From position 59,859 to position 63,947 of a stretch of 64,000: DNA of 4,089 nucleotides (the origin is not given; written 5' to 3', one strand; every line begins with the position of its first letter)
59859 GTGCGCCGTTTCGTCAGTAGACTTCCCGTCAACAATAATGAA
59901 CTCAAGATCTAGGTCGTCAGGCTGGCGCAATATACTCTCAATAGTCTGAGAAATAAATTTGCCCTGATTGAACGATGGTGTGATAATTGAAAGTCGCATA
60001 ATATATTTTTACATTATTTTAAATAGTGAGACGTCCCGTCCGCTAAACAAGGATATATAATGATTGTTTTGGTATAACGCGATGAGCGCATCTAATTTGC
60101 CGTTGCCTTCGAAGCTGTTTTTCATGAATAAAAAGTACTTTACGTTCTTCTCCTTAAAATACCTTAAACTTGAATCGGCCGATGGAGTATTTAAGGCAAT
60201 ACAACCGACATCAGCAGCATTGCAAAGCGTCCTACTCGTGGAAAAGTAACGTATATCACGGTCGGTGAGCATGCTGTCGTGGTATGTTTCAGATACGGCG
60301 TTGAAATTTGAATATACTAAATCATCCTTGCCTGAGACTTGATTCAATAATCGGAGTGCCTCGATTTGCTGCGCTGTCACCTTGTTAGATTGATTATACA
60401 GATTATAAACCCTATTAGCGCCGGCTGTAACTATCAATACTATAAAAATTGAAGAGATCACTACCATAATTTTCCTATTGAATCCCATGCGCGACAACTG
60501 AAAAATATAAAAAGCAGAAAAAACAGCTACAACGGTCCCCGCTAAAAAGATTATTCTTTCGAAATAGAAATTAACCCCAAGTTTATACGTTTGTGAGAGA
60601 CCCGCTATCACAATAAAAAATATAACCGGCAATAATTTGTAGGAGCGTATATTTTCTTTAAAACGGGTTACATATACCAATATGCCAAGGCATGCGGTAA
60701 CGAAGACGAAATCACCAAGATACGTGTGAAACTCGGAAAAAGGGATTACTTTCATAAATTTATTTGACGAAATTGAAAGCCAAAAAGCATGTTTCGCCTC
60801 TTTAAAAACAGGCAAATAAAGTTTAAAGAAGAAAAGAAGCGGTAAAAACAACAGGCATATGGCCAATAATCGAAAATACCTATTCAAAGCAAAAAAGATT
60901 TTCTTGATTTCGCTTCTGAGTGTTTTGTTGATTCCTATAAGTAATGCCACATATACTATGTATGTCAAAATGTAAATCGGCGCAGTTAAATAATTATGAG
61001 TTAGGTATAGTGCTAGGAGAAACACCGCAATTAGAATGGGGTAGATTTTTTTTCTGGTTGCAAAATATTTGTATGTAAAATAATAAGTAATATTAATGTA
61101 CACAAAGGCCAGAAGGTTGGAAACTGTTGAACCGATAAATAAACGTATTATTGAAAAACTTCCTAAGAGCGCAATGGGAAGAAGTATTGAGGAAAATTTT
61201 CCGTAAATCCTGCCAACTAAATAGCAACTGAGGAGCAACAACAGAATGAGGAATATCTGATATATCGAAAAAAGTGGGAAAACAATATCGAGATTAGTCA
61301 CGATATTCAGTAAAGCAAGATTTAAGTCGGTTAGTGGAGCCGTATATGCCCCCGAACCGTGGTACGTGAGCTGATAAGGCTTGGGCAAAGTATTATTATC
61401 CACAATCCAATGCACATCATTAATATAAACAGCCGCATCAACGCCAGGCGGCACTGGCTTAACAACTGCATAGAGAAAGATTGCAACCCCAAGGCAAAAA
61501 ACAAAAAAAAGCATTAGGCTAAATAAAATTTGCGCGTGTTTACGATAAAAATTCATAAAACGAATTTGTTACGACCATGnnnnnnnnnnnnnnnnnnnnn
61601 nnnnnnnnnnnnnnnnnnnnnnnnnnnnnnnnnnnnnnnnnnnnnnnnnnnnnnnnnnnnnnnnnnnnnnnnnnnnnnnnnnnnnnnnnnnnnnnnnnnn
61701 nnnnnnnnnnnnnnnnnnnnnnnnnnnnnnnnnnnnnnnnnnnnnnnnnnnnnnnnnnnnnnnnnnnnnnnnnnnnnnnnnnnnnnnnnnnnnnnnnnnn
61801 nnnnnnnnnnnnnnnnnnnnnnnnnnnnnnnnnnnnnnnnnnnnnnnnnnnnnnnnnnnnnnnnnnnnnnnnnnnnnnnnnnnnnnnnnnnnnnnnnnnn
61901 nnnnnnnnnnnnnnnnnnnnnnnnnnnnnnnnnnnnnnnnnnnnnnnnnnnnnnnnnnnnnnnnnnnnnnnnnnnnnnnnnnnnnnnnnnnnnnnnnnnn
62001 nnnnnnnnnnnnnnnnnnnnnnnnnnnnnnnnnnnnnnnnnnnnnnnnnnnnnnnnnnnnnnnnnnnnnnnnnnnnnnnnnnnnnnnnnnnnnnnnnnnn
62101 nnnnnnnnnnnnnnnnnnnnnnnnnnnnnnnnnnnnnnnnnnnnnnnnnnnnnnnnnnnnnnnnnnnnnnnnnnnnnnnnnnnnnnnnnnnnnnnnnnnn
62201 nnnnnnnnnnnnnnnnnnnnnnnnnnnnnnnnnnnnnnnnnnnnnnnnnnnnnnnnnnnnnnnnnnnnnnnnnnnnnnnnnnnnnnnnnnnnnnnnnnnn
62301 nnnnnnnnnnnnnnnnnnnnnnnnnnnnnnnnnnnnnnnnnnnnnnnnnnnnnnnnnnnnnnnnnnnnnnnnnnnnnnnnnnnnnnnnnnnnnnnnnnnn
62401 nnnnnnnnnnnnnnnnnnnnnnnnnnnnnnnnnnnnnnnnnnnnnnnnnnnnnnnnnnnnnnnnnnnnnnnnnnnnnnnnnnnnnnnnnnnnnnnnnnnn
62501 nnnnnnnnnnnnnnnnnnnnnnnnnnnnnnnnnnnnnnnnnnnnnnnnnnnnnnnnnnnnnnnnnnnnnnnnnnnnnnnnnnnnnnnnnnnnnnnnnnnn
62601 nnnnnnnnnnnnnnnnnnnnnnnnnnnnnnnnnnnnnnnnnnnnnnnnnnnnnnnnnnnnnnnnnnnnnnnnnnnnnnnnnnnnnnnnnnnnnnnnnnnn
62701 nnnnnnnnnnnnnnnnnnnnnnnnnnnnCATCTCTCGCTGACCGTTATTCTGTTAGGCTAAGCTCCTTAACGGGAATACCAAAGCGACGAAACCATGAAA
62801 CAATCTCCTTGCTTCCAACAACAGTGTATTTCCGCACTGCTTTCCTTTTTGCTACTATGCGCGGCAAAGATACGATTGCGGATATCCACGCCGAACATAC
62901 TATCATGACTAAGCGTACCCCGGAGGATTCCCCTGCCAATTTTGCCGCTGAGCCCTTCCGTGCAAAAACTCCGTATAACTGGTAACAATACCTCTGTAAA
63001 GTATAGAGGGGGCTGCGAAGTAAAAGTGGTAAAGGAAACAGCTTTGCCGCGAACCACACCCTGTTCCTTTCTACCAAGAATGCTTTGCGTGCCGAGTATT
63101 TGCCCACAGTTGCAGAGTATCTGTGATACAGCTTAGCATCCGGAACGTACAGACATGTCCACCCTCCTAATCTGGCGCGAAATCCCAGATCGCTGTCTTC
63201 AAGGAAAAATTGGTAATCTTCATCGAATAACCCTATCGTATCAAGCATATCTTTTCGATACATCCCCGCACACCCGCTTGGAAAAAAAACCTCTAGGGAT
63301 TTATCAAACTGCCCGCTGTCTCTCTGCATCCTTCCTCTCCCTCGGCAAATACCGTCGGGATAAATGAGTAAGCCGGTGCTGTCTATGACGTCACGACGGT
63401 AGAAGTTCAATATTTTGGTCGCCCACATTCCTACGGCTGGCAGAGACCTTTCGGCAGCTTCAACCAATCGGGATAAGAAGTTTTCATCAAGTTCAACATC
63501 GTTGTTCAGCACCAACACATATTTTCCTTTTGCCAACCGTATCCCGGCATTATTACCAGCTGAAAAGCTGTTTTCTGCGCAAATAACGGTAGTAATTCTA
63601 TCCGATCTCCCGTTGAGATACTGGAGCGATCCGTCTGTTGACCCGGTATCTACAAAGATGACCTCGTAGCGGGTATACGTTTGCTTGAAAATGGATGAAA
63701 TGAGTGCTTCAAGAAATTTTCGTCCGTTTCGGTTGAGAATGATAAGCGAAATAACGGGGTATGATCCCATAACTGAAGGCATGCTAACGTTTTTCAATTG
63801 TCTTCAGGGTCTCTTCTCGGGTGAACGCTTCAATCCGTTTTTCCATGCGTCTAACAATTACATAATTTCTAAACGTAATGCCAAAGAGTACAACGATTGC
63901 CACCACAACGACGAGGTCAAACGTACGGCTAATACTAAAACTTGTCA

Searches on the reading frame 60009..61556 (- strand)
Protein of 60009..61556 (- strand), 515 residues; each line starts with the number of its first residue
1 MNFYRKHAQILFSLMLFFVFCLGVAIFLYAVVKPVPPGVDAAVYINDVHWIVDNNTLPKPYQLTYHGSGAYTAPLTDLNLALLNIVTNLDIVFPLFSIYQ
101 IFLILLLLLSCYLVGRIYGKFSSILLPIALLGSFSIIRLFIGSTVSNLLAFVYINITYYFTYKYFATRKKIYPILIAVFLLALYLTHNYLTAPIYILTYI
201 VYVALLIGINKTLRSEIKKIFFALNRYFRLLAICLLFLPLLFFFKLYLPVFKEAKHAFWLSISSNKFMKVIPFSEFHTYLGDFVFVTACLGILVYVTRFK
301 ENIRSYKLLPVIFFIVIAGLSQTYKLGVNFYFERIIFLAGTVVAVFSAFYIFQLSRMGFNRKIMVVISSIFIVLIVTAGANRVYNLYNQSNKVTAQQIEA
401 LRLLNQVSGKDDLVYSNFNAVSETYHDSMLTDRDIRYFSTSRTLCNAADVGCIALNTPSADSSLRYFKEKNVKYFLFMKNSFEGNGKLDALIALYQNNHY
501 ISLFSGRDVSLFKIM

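Call 34: search_protein_families(library=pfam, proteins=[window:60009-61556:-], max_evalue=0.01)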
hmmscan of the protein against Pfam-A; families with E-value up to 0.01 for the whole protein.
window:60009-61556:- (515 aa): 0 families

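Call 55: search_protein_families(library=ncbifam, proteins=[window:60009-61556:-], max_evalue=0.01)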
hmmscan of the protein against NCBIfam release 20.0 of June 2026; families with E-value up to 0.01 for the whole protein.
window:60009-61556:- (515 aa): 1 family
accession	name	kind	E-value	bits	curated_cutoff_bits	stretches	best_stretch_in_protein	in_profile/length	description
NF033193.2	lipo_NDxxF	hypoth_equivalog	0.0098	15.6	60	0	385-457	84-157/199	NDxxF motif lipoprotein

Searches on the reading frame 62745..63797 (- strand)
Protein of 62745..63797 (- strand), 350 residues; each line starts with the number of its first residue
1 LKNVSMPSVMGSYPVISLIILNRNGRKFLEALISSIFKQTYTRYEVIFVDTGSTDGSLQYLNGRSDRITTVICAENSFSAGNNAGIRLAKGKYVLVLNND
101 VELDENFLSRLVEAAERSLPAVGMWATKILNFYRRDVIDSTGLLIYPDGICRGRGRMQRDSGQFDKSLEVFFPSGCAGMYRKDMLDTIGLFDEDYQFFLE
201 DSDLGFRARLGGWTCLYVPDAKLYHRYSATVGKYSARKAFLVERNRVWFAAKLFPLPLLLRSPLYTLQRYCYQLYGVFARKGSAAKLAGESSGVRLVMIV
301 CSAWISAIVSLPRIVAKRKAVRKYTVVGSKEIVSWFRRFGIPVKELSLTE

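Call 34: search_protein_families(library=pfam, proteins=[window:62745-63797:-], max_evalue=0.01)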
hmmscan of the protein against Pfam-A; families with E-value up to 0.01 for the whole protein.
window:62745-63797:- (350 aa): 4 families
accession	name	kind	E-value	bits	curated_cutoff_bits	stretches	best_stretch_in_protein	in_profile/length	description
PF00535.33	Glycos_transf_2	-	3.4e-24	86.1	23.3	1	17-188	1-167/168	Glycosyl transferase family 2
PF13641.12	Glyco_tranf_2_3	-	1.1e-12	49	27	1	16-235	3-221/230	Glycosyltransferase like family 2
PF13632.12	Glyco_trans_2_3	-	1.7e-06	28.4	27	1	93-238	1-136/198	Glycosyl transferase family group 2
PF10111.15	Glyco_tranf_2_2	-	5.3e-05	23.3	27.3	1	21-212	7-201/276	Glycosyltransferase like family 2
